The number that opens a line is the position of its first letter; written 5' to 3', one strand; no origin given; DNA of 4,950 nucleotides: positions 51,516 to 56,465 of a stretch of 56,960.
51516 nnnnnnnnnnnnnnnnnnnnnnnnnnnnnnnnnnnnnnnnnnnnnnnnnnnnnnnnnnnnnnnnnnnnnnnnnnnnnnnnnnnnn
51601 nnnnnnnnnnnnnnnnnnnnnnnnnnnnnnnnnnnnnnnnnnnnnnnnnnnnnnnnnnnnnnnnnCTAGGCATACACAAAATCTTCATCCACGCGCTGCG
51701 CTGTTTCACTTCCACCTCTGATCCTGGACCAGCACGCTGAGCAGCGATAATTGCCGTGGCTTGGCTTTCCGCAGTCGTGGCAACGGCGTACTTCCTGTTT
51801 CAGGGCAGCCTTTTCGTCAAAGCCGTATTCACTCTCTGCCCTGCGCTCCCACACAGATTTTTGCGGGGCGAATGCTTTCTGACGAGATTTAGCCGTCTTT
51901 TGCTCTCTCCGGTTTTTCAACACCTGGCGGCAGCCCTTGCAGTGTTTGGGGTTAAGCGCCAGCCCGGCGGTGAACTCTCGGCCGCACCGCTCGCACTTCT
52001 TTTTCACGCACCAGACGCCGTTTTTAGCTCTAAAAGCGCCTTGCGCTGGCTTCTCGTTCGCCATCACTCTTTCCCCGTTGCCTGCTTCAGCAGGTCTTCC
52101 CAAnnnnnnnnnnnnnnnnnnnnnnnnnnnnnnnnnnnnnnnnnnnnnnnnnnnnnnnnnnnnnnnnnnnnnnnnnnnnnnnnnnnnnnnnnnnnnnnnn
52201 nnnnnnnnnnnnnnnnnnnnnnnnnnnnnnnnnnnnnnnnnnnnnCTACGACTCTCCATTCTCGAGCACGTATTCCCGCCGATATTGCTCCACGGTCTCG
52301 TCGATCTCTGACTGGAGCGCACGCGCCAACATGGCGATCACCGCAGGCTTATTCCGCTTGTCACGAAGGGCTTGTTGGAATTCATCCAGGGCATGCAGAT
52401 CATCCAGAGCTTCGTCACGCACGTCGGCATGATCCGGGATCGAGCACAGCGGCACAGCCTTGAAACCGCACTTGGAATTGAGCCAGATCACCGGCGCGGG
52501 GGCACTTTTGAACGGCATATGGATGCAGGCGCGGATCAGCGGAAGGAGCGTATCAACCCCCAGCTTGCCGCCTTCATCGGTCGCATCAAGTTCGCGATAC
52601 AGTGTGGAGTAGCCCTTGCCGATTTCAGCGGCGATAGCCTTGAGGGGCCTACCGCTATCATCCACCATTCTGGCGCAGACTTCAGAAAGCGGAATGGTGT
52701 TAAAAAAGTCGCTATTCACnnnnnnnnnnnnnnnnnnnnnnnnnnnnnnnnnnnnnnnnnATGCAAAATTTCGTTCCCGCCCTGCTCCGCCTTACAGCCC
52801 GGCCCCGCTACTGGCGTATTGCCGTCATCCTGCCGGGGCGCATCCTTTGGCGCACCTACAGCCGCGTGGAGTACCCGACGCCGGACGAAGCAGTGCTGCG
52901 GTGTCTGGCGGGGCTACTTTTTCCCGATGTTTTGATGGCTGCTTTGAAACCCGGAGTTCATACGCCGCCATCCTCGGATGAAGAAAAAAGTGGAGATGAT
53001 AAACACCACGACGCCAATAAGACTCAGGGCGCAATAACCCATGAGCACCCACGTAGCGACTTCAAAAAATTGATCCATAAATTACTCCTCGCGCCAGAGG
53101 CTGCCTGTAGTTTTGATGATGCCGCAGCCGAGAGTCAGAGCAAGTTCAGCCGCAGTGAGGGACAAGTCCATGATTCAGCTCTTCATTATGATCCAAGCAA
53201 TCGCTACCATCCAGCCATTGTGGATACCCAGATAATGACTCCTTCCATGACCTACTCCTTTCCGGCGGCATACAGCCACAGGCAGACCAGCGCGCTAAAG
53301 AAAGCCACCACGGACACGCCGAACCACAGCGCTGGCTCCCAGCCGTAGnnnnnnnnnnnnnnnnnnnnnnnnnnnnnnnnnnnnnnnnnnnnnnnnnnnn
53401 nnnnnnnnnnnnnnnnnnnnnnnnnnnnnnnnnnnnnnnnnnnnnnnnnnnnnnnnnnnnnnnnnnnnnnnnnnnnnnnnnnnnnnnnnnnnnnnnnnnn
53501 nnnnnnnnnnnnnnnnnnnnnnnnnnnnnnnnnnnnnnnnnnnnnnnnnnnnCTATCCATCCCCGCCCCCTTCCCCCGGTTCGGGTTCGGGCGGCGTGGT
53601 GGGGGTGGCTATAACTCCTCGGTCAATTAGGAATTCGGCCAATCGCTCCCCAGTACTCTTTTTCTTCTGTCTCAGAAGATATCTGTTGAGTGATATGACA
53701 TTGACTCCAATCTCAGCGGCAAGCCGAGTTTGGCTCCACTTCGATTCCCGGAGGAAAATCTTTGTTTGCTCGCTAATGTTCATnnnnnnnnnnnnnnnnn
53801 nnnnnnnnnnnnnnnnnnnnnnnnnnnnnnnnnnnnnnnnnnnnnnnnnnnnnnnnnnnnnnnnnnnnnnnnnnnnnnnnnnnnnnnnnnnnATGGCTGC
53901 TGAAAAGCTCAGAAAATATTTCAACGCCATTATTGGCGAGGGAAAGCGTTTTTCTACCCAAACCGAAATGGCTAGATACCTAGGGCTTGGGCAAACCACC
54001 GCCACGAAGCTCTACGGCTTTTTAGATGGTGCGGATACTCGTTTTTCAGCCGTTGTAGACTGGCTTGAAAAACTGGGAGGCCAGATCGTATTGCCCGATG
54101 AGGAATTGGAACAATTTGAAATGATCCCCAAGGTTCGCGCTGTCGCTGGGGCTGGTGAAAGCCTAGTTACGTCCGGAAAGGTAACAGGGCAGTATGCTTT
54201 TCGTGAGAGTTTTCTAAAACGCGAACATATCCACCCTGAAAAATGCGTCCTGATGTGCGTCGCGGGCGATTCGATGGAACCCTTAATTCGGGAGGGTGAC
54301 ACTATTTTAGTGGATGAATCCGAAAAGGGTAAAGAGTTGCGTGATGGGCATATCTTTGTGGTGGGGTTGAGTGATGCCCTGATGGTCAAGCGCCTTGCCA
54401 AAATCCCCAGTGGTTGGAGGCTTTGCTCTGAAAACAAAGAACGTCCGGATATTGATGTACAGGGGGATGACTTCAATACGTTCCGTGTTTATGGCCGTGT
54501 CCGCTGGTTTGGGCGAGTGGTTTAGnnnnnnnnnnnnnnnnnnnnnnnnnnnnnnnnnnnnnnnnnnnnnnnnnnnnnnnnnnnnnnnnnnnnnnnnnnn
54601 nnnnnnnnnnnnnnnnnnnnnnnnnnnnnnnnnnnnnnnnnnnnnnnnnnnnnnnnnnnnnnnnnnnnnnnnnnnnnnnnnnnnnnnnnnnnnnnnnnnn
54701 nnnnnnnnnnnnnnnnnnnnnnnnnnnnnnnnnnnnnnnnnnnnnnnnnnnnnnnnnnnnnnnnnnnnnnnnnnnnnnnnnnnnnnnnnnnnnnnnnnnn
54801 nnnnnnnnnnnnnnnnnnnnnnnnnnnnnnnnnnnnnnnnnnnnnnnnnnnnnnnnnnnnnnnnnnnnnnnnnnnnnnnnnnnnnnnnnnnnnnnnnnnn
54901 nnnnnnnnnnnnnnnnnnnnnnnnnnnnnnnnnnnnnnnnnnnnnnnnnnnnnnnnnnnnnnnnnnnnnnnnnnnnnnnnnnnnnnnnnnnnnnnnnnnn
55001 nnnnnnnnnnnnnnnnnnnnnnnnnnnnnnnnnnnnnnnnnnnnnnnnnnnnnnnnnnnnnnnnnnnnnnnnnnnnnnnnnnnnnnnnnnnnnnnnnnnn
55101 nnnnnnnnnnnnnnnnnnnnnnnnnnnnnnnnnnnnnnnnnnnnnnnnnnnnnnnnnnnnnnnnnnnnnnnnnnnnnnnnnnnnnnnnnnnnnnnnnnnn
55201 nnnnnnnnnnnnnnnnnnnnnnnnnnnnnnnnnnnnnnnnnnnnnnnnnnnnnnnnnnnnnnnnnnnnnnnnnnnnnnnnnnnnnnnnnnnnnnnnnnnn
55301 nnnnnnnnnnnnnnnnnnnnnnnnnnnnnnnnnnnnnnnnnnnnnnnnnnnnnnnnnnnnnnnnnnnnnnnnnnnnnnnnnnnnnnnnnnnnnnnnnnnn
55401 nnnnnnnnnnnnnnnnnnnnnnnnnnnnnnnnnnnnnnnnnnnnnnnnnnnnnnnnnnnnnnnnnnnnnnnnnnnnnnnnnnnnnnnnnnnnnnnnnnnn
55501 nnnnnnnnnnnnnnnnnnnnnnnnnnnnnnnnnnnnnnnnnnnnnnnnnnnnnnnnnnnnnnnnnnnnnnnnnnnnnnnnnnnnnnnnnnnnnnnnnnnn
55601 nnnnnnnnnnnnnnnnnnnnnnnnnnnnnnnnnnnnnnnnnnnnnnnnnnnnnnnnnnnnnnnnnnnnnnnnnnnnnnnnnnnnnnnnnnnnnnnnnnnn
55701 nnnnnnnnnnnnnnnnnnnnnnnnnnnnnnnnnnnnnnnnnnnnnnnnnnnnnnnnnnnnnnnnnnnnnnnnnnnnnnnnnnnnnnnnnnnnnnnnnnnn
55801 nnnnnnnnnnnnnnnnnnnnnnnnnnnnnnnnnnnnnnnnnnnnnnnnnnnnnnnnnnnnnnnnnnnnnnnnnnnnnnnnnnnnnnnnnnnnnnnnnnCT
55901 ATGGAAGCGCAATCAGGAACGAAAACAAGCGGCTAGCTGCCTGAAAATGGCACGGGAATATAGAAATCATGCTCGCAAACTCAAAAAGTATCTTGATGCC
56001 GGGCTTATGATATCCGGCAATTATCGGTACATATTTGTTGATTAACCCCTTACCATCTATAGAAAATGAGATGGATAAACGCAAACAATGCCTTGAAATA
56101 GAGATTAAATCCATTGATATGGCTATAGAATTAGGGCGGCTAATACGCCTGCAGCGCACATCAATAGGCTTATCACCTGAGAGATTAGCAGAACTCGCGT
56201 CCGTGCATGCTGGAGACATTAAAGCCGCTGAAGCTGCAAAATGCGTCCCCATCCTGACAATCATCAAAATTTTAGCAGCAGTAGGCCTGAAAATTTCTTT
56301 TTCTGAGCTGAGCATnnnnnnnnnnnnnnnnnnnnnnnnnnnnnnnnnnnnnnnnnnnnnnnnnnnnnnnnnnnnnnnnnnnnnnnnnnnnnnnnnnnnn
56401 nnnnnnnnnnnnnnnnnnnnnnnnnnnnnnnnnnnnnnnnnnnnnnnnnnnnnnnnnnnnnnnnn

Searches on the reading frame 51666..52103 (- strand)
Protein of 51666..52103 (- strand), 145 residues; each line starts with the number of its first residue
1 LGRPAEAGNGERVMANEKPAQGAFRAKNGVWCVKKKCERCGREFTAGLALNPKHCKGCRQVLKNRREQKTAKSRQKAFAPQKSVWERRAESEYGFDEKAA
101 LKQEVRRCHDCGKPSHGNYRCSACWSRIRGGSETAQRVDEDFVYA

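Call 13: search_protein_families(library=pfam, proteins=[window:51666-52103:-], max_evalue=0.01)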
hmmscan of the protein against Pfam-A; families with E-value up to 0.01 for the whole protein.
window:51666-52103:- (145 aa): 0 families

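Call 89: search_protein_families(library=pfam, proteins=[window:51666-52064:-], max_evalue=1)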
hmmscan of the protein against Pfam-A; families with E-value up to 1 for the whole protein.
window:51666-52064:- (132 aa): 7 families
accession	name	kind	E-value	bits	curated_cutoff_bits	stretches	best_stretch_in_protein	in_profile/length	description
PF18912.6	DZR_2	-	0.0087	16.3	27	1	93-115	8-31/56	Double zinc ribbon domain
PF01753.24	zf-MYND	-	0.01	16.3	22.7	1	95-113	1-19/39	MYND finger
PF12773.13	DZR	-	0.027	15.1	27.3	1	88-114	8-33/45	Double zinc ribbon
PF03107.22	C1_2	-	0.13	13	26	1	89-112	14-40/48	C1 domain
PF23455.1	DUF7129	-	0.15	12.3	30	1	97-119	3-25/45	Domain of unknown function (DUF7129)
PF20084.4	TrbK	-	0.37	11.3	23.9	1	83-116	45-78/102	Conjugative transfer region protein TrbK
PF09723.15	Zn_ribbon_8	-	0.69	10.4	34.4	0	23-47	7-34/41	Zinc ribbon domain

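Call 99: search_protein_families(library=phrogs, proteins=[window:51666-52064:-], max_evalue=0.01)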
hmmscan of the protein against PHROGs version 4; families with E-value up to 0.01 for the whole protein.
window:51666-52064:- (132 aa): 0 families

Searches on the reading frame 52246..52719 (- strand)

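Call 13: search_protein_families(library=pfam, proteins=[window:52246-52719:-], max_evalue=0.01)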
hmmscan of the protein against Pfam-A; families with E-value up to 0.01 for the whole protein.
window:52246-52719:- (157 aa): 3 families
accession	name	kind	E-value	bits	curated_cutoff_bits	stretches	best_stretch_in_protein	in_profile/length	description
PF06892.16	Phage_CP76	-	0.00024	21.5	26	1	13-92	5-78/146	Phage regulatory protein CII (CP76)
PF13936.12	HTH_38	-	0.003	17.7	27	1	21-44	18-41/44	Helix-turn-helix domain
PF13384.12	HTH_23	-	0.0053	17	24.6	0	16-51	11-45/50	Homeodomain-like domain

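Call 99: search_protein_families(library=phrogs, proteins=[window:52246-52719:-], max_evalue=0.01)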
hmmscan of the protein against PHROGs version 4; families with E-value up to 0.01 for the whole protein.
window:52246-52719:- (157 aa): 1 family
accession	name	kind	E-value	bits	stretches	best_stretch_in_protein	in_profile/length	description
phrog_101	-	transcription regulation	0.00021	22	1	12-119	24-124/203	CII-like transcriptional activator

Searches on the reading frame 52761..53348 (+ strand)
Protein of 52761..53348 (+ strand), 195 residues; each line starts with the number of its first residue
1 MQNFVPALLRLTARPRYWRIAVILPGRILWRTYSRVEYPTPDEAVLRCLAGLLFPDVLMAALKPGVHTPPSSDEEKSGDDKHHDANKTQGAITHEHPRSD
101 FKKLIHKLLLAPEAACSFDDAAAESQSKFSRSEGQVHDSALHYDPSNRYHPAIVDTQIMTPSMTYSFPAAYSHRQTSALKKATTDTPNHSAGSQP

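Call 25: search_protein_families(library=pfam, proteins=[window:52761-53348:+], max_evalue=1)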
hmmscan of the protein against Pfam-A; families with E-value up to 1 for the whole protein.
window:52761-53348:+ (195 aa): 1 family
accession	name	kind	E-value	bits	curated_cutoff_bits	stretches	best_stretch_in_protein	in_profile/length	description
PF23851.1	DUF7214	-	0.25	11.9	27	1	15-53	40-80/91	Domain of unknown function (DUF7214)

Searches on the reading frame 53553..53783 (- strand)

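Call 25: search_protein_families(library=pfam, proteins=[window:53553-53783:-], max_evalue=1)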
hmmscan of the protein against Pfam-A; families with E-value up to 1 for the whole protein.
window:53553-53783:- (76 aa): 3 families
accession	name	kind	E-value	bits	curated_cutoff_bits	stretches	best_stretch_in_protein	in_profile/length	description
PF24852.1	DUF7726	-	0.0021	18.6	26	1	8-46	15-52/73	Domain of unknown function (DUF7726)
PF01381.28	HTH_3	-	0.0077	16.7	23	1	12-40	6-33/55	Helix-turn-helix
PF13443.12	HTH_26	-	0.17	12.6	22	1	9-49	4-44/63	Cro/C1-type HTH DNA-binding domain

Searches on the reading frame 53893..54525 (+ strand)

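Call 25: search_protein_families(library=pfam, proteins=[window:53893-54525:+], max_evalue=1)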
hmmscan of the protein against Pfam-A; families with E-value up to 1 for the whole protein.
window:53893-54525:+ (210 aa): 2 families
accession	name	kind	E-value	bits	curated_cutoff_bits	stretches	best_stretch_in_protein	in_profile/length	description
PF00717.28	Peptidase_S24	-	1.2e-19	70.5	23.3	1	87-203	8-115/116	Peptidase S24-like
PF10502.14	Peptidase_S26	-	0.071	13.5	22.9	1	123-172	28-81/168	Signal peptidase, peptidase S26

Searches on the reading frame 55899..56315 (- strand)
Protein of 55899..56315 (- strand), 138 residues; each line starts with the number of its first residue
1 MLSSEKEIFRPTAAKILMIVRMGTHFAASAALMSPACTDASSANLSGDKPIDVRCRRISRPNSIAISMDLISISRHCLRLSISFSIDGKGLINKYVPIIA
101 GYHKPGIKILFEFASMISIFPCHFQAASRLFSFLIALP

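Call 25: search_protein_families(library=pfam, proteins=[window:55899-56315:-], max_evalue=1)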
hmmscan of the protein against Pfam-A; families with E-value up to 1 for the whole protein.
window:55899-56315:- (138 aa): 1 family
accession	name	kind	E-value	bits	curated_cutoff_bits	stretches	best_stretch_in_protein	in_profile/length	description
PF20183.3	DUF6546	-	0.19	11.5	23.5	1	56-92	30-66/202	Family of unknown function (DUF6546)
